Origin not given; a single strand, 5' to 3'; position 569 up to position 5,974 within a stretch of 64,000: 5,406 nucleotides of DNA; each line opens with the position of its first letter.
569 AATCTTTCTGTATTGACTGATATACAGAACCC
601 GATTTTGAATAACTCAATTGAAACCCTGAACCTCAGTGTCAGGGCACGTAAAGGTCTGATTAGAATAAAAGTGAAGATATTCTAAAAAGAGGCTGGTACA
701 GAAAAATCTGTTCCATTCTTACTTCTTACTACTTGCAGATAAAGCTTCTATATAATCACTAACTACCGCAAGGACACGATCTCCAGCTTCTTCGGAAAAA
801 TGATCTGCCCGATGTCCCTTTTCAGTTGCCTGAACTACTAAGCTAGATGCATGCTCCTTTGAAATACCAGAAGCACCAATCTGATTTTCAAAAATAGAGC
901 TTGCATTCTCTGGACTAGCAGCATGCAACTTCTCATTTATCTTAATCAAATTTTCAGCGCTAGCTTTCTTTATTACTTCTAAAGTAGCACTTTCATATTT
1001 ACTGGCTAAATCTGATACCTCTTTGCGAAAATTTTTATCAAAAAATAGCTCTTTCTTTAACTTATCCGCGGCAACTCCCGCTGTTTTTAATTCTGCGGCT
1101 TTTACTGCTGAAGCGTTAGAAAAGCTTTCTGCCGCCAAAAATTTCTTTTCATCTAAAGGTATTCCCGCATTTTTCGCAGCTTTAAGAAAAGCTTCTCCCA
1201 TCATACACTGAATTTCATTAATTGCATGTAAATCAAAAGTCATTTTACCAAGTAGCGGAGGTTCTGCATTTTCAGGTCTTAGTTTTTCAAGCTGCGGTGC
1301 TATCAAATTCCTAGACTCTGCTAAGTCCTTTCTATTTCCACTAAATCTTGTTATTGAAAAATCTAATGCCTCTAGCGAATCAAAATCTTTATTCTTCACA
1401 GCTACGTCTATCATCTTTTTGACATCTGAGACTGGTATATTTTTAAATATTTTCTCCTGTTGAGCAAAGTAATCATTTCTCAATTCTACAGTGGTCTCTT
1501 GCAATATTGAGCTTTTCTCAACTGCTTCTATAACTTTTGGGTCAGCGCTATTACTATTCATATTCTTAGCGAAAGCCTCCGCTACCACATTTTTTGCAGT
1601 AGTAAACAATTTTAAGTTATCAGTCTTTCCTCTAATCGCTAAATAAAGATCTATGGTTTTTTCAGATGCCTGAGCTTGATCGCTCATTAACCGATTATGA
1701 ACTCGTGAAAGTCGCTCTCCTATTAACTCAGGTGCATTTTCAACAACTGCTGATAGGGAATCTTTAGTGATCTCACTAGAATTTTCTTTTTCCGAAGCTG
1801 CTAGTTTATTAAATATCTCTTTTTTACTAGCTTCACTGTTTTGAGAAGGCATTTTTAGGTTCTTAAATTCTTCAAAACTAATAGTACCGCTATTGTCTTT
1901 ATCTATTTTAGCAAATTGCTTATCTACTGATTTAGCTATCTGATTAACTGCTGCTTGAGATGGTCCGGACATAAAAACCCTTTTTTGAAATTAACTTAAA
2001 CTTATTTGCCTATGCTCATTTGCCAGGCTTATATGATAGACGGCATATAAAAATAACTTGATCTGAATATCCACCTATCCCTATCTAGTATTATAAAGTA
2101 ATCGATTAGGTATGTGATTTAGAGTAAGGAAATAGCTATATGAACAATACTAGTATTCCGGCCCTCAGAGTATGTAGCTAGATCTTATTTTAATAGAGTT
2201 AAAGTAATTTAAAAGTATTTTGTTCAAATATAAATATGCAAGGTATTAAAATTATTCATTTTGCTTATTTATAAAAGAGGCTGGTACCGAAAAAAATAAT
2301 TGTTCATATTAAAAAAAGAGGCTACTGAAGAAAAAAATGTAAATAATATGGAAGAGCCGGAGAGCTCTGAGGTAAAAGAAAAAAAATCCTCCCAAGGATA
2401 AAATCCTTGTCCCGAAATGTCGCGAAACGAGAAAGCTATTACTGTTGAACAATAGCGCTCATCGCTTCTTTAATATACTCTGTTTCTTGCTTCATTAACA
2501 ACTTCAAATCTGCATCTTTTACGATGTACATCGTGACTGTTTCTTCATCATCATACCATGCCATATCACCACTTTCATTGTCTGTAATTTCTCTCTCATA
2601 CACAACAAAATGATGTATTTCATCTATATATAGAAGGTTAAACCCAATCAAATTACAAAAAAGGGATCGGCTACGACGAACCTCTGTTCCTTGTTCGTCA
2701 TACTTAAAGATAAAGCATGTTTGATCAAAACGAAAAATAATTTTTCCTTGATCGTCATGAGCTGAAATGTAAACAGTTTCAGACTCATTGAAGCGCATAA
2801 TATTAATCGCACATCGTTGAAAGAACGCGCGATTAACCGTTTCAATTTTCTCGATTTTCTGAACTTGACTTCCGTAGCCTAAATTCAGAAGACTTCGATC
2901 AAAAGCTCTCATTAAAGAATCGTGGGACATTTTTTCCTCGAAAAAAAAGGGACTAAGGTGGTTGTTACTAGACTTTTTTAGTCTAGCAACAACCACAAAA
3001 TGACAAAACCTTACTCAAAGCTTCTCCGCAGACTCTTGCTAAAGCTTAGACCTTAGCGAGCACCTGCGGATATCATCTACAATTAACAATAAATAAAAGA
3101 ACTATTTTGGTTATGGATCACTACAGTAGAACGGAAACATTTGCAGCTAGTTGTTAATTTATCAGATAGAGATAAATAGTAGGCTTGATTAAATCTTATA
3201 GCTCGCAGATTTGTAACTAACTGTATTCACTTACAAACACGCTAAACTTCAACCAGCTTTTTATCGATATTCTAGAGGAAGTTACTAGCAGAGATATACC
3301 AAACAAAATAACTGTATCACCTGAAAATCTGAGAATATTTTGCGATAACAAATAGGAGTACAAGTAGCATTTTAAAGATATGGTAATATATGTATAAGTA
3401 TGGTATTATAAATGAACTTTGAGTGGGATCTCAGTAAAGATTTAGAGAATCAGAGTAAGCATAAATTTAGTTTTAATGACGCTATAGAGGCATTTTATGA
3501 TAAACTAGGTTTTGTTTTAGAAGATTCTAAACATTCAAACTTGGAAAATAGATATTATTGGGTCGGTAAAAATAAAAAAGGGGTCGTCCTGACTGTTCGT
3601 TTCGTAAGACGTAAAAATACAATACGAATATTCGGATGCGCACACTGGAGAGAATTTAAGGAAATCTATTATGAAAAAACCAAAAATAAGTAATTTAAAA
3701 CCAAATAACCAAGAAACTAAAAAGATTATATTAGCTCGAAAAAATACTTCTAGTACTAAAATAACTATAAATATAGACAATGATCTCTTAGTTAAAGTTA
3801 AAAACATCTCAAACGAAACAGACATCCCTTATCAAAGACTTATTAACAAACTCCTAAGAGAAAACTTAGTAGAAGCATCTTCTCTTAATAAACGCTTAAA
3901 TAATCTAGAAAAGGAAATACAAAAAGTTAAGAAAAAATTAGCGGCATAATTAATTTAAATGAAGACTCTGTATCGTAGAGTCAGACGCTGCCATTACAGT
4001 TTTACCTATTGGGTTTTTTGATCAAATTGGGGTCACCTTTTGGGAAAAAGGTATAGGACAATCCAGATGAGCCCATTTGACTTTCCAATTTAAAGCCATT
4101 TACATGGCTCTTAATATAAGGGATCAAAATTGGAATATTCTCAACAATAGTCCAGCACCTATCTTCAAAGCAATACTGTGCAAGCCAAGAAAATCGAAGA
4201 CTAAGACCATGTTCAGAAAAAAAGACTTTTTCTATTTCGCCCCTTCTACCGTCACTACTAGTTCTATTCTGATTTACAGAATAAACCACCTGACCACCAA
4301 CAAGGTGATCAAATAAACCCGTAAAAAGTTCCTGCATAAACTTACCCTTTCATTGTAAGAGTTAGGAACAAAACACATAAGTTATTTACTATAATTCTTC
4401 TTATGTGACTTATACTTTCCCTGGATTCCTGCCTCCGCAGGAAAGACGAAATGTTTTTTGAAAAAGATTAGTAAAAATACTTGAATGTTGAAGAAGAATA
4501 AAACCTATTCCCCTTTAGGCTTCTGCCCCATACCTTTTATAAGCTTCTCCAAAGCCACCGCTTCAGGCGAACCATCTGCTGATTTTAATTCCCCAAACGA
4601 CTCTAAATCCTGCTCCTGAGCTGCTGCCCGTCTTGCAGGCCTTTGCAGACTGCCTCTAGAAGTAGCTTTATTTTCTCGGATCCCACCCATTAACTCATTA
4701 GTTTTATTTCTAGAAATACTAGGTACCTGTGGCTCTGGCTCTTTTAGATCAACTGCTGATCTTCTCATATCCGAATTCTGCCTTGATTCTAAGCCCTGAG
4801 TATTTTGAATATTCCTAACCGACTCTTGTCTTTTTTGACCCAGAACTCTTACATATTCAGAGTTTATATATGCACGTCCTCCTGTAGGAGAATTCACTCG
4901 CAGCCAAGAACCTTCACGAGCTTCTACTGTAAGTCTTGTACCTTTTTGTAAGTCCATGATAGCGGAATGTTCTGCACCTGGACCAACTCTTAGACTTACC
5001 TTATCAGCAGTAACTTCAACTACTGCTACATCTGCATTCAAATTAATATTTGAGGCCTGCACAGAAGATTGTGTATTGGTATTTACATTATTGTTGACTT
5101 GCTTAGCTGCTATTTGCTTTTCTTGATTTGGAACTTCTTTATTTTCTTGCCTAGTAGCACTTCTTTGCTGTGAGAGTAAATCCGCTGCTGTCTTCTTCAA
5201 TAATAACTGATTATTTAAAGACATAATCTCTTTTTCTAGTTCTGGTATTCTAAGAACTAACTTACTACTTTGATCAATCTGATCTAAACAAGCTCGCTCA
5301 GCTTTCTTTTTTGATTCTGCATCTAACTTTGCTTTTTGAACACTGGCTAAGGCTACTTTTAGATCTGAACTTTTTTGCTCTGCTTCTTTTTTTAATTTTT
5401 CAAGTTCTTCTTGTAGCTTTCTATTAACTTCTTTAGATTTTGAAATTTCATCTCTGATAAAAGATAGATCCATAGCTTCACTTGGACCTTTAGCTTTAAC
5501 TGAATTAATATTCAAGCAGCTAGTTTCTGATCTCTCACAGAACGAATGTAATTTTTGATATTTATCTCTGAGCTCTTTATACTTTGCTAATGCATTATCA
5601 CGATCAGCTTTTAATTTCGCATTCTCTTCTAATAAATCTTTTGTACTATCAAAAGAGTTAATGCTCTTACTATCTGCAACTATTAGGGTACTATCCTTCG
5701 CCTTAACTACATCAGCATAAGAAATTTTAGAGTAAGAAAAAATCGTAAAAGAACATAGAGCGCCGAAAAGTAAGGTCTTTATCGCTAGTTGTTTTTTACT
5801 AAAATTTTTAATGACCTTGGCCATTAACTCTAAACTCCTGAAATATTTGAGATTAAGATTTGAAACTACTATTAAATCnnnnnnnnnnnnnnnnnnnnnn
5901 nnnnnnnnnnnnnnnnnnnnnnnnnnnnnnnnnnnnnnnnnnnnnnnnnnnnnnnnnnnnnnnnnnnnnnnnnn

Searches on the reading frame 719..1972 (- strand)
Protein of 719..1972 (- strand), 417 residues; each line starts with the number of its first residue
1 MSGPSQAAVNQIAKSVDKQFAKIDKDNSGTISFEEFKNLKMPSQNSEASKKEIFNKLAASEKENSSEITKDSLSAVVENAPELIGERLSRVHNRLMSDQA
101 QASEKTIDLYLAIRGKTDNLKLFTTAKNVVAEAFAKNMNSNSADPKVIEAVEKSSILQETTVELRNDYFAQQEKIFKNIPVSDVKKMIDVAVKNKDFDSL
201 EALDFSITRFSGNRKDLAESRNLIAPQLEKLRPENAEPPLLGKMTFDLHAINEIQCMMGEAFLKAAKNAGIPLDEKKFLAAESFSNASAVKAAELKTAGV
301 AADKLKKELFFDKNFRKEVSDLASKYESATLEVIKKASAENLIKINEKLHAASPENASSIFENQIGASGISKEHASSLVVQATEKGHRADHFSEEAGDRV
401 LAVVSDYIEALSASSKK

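Call 39: search_protein_families(library=pfam, proteins=[window:719-1972:-], max_evalue=0.001)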
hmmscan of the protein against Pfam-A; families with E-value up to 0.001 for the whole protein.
window:719-1972:- (417 aa): 4 families
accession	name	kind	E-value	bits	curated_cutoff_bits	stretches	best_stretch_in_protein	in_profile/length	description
PF00036.39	EF-hand_1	-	6.3e-07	29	25.4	1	16-39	2-25/29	EF hand domain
PF13202.12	EF-hand_5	-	2.7e-06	27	25.9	1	18-39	3-24/25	EF hand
PF13405.12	EF-hand_6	-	6.3e-05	22.8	25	1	18-39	4-25/30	EF-hand domain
PF13499.12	EF-hand_7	-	0.00036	21.3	30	0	15-38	41-64/67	EF-hand domain pair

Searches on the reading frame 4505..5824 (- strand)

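Call 39: search_protein_families(library=pfam, proteins=[window:4505-5824:-], max_evalue=0.001)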
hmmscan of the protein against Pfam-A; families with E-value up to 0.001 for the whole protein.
window:4505-5824:- (439 aa): 3 families
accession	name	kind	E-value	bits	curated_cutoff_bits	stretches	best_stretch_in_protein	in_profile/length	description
PF08239.17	SH3_3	-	2.2e-09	37.8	27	1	276-325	3-53/54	Bacterial SH3 domain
PF06347.19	SH3_4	-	1.7e-07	31.3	24.1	1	274-324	3-53/56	Bacterial SH3 domain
PF23795.1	SH3_YKFC_2nd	-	8.9e-06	25.9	27.4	1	271-327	1-56/57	YKFC SH3b2 domain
